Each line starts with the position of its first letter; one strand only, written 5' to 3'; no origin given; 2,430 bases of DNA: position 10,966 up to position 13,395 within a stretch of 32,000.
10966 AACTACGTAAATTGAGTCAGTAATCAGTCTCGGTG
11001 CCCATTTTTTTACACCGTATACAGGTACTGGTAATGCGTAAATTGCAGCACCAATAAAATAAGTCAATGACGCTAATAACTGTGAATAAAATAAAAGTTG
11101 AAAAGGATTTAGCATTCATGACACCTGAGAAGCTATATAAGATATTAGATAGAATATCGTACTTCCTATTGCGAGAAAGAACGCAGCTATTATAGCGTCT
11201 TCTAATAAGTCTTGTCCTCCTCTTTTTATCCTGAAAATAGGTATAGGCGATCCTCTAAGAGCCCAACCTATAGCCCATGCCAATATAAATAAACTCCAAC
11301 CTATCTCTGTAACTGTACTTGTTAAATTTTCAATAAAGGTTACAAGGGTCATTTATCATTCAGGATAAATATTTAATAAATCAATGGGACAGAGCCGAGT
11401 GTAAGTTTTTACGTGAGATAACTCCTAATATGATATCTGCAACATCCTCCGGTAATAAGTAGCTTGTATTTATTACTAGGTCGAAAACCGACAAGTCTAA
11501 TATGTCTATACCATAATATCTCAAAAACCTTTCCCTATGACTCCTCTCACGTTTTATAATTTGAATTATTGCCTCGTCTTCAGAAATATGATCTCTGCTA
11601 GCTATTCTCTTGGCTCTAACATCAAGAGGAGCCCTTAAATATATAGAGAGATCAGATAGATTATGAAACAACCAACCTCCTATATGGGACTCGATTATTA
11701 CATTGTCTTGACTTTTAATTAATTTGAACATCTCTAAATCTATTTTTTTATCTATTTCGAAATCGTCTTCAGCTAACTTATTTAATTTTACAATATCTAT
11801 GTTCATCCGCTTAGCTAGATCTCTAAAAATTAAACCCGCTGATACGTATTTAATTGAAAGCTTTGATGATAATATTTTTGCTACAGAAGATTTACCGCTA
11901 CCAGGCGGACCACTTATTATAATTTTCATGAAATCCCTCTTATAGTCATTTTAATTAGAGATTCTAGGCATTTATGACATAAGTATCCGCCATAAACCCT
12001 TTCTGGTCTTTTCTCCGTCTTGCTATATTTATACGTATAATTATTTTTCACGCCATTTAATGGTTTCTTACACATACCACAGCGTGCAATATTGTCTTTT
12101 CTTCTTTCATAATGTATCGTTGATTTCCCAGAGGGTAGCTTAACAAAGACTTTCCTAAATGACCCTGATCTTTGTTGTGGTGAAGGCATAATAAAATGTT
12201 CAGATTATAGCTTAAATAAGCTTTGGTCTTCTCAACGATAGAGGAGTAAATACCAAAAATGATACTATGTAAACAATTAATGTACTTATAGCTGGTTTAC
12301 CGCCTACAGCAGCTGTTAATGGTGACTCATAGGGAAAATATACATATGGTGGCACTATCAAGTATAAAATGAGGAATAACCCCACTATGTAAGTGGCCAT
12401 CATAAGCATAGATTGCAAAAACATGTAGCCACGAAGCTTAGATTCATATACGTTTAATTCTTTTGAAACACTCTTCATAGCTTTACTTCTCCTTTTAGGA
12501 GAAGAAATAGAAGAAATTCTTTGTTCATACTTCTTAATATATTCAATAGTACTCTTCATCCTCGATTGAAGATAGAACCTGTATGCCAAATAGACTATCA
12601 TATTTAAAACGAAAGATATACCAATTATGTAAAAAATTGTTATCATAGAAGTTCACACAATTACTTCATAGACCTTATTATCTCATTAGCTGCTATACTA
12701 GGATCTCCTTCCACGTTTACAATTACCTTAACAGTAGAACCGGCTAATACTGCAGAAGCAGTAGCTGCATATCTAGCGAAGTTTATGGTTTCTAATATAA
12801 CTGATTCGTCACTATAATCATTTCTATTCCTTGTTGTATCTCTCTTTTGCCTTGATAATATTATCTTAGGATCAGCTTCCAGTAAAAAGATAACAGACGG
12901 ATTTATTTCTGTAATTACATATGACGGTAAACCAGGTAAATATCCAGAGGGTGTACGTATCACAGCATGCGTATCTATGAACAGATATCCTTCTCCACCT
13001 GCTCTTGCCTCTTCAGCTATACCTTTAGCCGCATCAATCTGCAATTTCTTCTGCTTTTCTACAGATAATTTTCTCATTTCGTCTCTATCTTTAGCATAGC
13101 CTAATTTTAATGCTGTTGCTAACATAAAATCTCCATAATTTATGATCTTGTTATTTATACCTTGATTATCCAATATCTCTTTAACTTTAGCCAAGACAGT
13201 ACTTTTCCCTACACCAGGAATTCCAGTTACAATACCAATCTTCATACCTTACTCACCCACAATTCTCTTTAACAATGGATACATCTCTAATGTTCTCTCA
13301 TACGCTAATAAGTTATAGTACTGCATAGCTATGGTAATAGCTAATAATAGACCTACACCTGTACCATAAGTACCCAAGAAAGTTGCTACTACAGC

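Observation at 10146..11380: Three-gene all-membrane operon appended to the SecY-Adk-Cmk cluster: T4SS-like DNA-transfer (Ced-type) module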

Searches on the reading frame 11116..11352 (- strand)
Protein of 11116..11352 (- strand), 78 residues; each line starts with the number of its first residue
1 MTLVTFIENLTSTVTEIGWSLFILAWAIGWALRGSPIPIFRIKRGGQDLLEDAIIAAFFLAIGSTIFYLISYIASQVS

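Call 3: search_protein_families(library=pfam, proteins=[window:11116-11352:-], max_evalue=1)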
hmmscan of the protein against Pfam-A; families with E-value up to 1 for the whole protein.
window:11116-11352:- (78 aa): 1 family
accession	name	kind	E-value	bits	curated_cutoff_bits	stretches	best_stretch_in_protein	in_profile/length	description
PF19473.4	DUF6010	-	0.011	16.3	27.3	1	11-64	67-119/120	Family of unknown function (DUF6010)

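Call 4: search_protein_families(library=ncbifam, proteins=[window:11116-11352:-], max_evalue=1)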
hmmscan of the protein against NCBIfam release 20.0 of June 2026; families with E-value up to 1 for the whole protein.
window:11116-11352:- (78 aa): 3 families
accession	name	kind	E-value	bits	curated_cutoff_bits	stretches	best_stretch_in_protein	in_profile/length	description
NF041797.1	Ced_CedA1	equivalog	1.1e-38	131.2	100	1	3-77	1-75/75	DNA import protein CedA1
NF041796.2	Ced_CedA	equivalog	6.4e-07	29.2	330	1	16-76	9-69/259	DNA import protein CedA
NF053657.1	CedE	equivalog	1.7e-06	28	400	1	23-75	15-67/260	DNA-translocating protein CedE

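Call 11: list_cluster_members(proteins=[window:11116-11352:-, window:10333-11115:-, window:10159-10317:-, window:10159-10326:-])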
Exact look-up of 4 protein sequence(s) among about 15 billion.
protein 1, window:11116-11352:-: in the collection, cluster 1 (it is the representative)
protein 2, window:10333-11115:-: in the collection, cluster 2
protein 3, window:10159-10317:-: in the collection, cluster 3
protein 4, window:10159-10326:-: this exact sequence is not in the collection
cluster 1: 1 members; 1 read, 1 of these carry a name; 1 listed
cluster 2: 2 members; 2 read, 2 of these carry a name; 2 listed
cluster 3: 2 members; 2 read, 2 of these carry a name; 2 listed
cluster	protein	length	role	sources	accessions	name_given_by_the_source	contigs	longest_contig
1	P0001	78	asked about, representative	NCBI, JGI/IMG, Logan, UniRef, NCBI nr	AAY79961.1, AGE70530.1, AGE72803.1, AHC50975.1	DNA import protein CedA1 [Sulfolobus acidocaldarius] | DNA import protein CedA1 n=4 Tax=Sulfolobus acidocaldarius TaxID=2285 RepID=CEDA1_SULAC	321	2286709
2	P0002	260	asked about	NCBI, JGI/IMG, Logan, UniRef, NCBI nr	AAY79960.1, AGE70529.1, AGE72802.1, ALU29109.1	DNA import protein CedA [Sulfolobus acidocaldarius] | DNA import protein CedA n=4 Tax=Sulfolobus acidocaldarius TaxID=2285 RepID=CEDA_SULAC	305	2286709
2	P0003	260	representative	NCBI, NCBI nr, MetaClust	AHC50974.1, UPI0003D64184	hypothetical protein SUSAZ_02560 [Sulfolobus acidocaldarius SUSAZ] | status=active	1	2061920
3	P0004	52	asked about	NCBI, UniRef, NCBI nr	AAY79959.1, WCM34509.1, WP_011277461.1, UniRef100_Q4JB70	DNA import protein CedA2 [Sulfolobus acidocaldarius] | DNA import protein CedA2 n=1 Tax=Sulfolobus acidocaldarius (strain ATCC 33909 / DSM 639 / ...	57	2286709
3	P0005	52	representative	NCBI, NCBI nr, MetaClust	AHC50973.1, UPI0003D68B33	hypothetical protein SUSAZ_02555 [Sulfolobus acidocaldarius SUSAZ] | status=active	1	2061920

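Call 18: search_solved_structures(query=window:11116-11352:-, max_evalue=10, show_alignments=2)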
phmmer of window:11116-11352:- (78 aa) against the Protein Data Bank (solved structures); distinct sequences matched with E-value up to 10: 12.
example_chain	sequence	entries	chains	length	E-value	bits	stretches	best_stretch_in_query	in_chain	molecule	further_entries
8dfu_B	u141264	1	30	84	9.4e-22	79.7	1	3-75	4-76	Pilin protein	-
8qae_A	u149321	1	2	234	0.00013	25.3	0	7-35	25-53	sc-apCC-6-SLLA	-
9o0e_A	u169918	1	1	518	0.39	14.2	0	5-77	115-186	Capsid protein VP1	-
9nzz_A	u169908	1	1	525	0.41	14.2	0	5-77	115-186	Capsid protein VP1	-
6nxe_A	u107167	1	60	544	0.97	13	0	5-77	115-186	Capsid protein VP1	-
3ux1_A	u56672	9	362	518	0.97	13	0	5-77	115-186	Capsid protein VP1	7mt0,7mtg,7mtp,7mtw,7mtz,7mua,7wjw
9b6n_A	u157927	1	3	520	0.98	13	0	5-77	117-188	Capsid protein VP1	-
9o0f_A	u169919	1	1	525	1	13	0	5-77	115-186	Capsid protein VP1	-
8jif_A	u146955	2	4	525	1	13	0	5-77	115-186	Capsid protein VP1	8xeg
7wqo_A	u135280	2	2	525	1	13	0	5-77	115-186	Capsid protein VP1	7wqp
9b6o_A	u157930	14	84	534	1.1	12.9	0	5-77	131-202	Capsid protein VP1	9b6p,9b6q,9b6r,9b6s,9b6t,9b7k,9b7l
6zp9_A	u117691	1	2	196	1.4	12.5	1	19-49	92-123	PrimPol AEP domain (PP-N190)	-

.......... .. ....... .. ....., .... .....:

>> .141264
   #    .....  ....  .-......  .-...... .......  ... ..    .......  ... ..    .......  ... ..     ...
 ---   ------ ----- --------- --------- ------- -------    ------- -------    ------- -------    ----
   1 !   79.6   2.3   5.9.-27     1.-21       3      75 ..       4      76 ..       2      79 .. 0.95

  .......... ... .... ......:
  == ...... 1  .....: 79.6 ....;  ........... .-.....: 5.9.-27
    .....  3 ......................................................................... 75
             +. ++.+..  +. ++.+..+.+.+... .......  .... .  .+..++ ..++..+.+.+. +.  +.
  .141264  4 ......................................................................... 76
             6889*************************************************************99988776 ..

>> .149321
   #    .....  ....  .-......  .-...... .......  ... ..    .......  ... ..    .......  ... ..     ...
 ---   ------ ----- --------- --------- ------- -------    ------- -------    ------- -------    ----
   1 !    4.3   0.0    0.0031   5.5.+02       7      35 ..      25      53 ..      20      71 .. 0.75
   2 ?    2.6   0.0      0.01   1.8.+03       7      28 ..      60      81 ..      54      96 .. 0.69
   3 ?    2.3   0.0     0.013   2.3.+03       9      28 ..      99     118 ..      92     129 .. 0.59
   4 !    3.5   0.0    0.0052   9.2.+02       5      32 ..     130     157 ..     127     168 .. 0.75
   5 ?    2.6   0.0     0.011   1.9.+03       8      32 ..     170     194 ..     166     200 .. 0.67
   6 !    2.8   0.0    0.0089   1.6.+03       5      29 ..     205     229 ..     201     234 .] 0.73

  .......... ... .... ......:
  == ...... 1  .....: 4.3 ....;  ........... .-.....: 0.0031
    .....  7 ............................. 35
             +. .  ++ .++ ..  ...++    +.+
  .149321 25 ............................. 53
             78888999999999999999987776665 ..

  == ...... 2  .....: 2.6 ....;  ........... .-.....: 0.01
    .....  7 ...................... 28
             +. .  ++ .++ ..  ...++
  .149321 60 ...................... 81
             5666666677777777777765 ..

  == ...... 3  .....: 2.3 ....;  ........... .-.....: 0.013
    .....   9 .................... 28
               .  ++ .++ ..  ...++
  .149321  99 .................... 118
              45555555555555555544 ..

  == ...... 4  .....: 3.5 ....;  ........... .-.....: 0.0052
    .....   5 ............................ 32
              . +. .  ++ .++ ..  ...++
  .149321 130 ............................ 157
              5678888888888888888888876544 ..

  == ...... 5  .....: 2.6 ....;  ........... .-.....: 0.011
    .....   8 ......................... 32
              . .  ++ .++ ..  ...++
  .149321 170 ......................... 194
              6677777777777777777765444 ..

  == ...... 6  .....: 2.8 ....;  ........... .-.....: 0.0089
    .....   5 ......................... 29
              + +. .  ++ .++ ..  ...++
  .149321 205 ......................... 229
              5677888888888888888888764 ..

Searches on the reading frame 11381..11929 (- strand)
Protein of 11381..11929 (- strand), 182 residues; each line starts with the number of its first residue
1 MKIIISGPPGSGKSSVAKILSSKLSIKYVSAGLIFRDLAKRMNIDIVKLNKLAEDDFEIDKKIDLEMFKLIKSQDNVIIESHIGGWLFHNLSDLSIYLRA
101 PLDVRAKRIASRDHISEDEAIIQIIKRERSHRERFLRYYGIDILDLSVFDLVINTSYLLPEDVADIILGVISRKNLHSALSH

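Call 3: search_protein_families(library=pfam, proteins=[window:11381-11929:-], max_evalue=1)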
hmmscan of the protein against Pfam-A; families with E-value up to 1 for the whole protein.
window:11381-11929:- (182 aa): 31 families (the best 25 are shown)
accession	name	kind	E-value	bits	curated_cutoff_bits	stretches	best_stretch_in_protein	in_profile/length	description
PF13189.12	Cytidylate_kin2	-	2.4e-24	86.9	28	1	3-156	2-175/176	Cytidylate kinase-like family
PF13238.12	AAA_18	-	1.4e-18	68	29.4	1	3-117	1-116/128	AAA domain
PF02224.24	Cytidylate_kin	-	1.8e-15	57.7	26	2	3-63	1-64/211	Cytidylate kinase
PF13207.12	AAA_17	-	2e-13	51.2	27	1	7-113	2-123/136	AAA domain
PF01202.28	SKI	-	0.00012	22.7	22.1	1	9-136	1-132/159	Shikimate kinase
PF01712.25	dNK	-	0.00016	21.9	27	1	86-119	115-150/203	Deoxynucleoside kinase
PF00406.28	ADK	-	0.00035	21.2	26.8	1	5-41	1-37/151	Adenylate kinase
PF13671.12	AAA_33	-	0.00044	21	27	1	3-43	2-42/143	AAA domain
PF00004.35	AAA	-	0.00046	21.1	21.2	1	3-30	1-28/131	ATPase family associated with various cellular activities (AAA)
PF13521.12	AAA_28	-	0.0019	18.9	27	1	2-29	1-28/164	AAA domain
PF00485.24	PRK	-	0.0024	18.1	22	1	3-44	2-43/196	Phosphoribulokinase / Uridine kinase family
PF20720.3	nSTAND3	-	0.0027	17.9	27.2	1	3-25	20-42/155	Novel STAND NTPase 3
PF01121.26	CoaE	-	0.0027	17.8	27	1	3-48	3-47/180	Dephospho-CoA kinase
PF03215.21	Rad17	-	0.0033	17.8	23.8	1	4-29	49-74/186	Rad17 P-loop domain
PF13175.12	AAA_15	-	0.0054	16.8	32.1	1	4-105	27-92/374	AAA ATPase domain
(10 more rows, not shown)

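Call 4: search_protein_families(library=ncbifam, proteins=[window:11381-11929:-], max_evalue=1)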
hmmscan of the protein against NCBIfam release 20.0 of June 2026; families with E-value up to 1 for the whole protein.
window:11381-11929:- (182 aa): 58 families (the best 25 are shown)
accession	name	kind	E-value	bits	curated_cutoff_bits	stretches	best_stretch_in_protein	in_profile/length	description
TIGR02173.1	cyt_kin_arch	equivalog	7e-60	201.9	102.1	1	1-170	1-167/169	(d)CMP kinase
TIGR00017.1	cmk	equivalog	5.7e-15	55.6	135.55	2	1-68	3-69/217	(d)CMP kinase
NF003012.0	PRK03839.1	equivalog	2.4e-11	43.9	152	1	1-115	1-103/180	putative kinase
TIGR01351.1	adk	subfamily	9.7e-09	35.2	168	1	2-42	1-41/212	adenylate kinase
NF011099.0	PRK14526.1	equivalog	1.2e-07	31.7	223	1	1-80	1-84/211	adenylate kinase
NF010004.0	PRK13477.1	equivalog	3.3e-07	29.1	524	1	3-80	288-365/514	bifunctional pantoate--beta-alanine ligase/(d)CMP kinase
NF001380.0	PRK00279.1-2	equivalog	5.1e-07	29.3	251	1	1-40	1-40/216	adenylate kinase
NF001386.0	PRK00279.2-4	equivalog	5.7e-07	29.4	256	1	3-50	5-52/220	adenylate kinase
NF011101.0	PRK14528.1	equivalog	6.8e-07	29.2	195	1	2-41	3-42/187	adenylate kinase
NF001387.0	PRK00279.2-5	equivalog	1.3e-06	28.2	373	1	1-81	1-83/224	adenylate kinase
NF001381.0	PRK00279.1-3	equivalog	1.7e-06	27.9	187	1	1-40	1-40/188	adenylate kinase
NF001385.0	PRK00279.2-3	equivalog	3.2e-06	26.9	315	1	3-42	7-46/213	adenylate kinase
NF002700.0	PRK02496.1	equivalog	7.3e-06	25.8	262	1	2-38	3-39/184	adenylate kinase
NF001379.0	PRK00279.1-1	equivalog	8.5e-06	25.3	268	1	1-41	1-41/216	adenylate kinase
TIGR03574.1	selen_PSTK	equivalog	2.2e-05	24.1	290.5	1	3-127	2-131/249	L-seryl-tRNA(Sec) kinase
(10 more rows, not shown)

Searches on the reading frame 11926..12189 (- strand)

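Call 41: search_protein_families(library=ncbifam, proteins=[window:11926-12189:-], max_evalue=1e-10)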
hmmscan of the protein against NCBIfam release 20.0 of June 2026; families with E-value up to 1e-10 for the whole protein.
window:11926-12189:- (87 aa): 1 family
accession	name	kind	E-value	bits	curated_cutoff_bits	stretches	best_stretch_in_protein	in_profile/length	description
NF003143.0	PRK04059.1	equivalog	2.2e-36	124.2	97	1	1-85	1-88/89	50S ribosomal protein L34e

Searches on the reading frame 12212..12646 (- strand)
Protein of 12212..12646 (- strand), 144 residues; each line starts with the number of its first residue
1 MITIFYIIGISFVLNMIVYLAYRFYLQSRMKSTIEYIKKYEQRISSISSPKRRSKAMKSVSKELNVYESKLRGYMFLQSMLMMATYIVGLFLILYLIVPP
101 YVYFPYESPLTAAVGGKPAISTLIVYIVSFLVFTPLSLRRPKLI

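Call 3: search_protein_families(library=pfam, proteins=[window:12212-12646:-], max_evalue=1)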
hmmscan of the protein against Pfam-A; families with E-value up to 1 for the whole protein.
window:12212-12646:- (144 aa): 3 families
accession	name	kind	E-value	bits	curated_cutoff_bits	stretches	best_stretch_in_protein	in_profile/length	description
PF00957.27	Synaptobrevin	-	0.00032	20.9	26.4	1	35-100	21-86/89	Synaptobrevin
PF06645.18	SPC12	-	0.0075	16.8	23.6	1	71-104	26-59/71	Microsomal signal peptidase 12 kDa subunit (SPC12)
PF20990.2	DUF2207_C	-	0.17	12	33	1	36-133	93-182/247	Predicted membrane protein (DUF2207) C-terminal domain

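Call 4: search_protein_families(library=ncbifam, proteins=[window:12212-12646:-], max_evalue=1)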
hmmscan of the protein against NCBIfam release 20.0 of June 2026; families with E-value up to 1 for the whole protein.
window:12212-12646:- (144 aa): 2 families
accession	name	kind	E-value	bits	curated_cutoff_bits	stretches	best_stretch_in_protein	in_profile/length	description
NF009292.0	PRK12651.1-3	equivalog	0.24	11.5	213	0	4-28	29-53/158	Na+/H+ antiporter subunit E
NF041554.1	SA1362_fam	subfamily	0.28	11.3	42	0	5-42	28-63/70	SA1362 family protein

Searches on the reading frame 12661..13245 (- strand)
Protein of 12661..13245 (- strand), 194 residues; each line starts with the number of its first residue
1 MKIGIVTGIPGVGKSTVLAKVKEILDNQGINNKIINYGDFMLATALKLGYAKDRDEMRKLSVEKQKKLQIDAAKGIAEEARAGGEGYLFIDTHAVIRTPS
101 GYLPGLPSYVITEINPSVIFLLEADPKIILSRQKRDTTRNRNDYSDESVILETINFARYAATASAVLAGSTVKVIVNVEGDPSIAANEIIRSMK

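Call 8: search_solved_structures(query=window:12661-13245:-, show_alignments=1)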
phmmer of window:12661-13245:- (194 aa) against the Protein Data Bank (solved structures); distinct sequences matched with E-value up to 0.001: 9.
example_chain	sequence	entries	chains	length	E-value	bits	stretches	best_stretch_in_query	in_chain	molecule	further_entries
1nks_A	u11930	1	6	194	2.8e-122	408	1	1-194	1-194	ADENYLATE KINASE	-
6ln3_A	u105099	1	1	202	3.7e-49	169.9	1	2-194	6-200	Adenylate kinase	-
3h86_B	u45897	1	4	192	1.7e-41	145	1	2-190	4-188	Adenylate kinase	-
6pjw_A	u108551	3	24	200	6.4e-38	133.3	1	2-193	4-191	Adenylate kinase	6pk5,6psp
1ki9_A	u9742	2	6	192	8.5e-38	132.9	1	2-191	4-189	adenylate kinase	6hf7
9cm0_0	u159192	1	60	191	3.1e-35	124.5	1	5-179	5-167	Novel designed icosahedral nanoparticle I3-A7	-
1kht_A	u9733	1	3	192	5.8e-35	123.7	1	2-189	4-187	adenylate kinase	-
7owe_E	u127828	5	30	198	1.7e-18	70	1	5-158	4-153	Adenylate kinase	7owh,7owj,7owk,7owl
9r72_B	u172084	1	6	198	2.2e-18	69.7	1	5-158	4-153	Adenylate kinase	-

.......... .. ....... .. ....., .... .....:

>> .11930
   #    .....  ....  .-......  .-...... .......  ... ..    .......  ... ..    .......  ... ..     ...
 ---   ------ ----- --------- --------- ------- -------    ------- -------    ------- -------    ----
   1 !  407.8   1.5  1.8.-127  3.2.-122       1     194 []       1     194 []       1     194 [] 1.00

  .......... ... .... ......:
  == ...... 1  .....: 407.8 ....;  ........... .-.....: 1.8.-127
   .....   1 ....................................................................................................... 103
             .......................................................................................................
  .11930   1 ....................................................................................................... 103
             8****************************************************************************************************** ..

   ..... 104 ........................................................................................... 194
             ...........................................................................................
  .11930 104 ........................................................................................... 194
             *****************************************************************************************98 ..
